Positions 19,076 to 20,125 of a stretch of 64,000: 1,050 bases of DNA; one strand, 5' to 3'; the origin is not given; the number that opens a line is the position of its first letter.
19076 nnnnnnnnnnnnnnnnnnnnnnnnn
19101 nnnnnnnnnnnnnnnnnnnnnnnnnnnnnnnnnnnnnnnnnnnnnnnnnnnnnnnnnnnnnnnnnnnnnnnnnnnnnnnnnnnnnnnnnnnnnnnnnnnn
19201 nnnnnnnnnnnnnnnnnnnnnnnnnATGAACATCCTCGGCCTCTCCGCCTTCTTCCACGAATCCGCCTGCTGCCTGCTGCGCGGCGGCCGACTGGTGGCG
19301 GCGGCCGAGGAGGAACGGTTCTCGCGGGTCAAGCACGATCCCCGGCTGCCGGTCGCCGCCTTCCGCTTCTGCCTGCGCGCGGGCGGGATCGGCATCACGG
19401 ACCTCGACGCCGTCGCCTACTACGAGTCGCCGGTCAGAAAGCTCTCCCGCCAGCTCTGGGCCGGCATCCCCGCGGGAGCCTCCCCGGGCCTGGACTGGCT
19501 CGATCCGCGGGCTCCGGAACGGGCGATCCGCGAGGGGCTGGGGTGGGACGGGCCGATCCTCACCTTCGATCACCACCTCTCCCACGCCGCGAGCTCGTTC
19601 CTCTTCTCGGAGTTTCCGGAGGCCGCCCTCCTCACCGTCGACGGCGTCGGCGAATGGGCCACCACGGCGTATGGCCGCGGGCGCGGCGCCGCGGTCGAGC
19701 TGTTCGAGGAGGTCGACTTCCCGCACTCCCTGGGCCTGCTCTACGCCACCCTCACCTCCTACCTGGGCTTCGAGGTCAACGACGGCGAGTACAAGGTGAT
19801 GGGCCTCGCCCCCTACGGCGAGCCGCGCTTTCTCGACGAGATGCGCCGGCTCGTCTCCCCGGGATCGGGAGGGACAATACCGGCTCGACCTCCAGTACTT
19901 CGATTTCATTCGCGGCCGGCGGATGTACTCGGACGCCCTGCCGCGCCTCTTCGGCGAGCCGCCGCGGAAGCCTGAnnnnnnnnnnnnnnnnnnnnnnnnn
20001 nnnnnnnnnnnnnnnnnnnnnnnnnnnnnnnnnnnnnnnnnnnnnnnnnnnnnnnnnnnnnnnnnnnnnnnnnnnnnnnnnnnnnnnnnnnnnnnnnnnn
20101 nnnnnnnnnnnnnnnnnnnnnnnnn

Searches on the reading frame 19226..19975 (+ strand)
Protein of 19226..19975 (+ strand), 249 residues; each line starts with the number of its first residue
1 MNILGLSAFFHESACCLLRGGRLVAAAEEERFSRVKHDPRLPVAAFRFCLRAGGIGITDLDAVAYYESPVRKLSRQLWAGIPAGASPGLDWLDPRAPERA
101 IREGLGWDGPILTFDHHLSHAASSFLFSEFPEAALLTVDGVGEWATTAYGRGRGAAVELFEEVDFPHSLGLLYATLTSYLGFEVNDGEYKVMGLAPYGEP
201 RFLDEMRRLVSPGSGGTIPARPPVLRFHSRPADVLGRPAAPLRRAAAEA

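Call 45: search_protein_families(library=pfam, proteins=[window:19226-19975:+], max_evalue=0.001)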
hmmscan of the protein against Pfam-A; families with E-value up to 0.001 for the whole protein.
window:19226-19975:+ (249 aa): 1 family
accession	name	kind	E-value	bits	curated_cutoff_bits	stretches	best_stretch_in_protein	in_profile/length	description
PF02543.21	Carbam_trans_N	-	3.3e-36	125.9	24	2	110-209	126-229/346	Carbamoyltransferase N-terminus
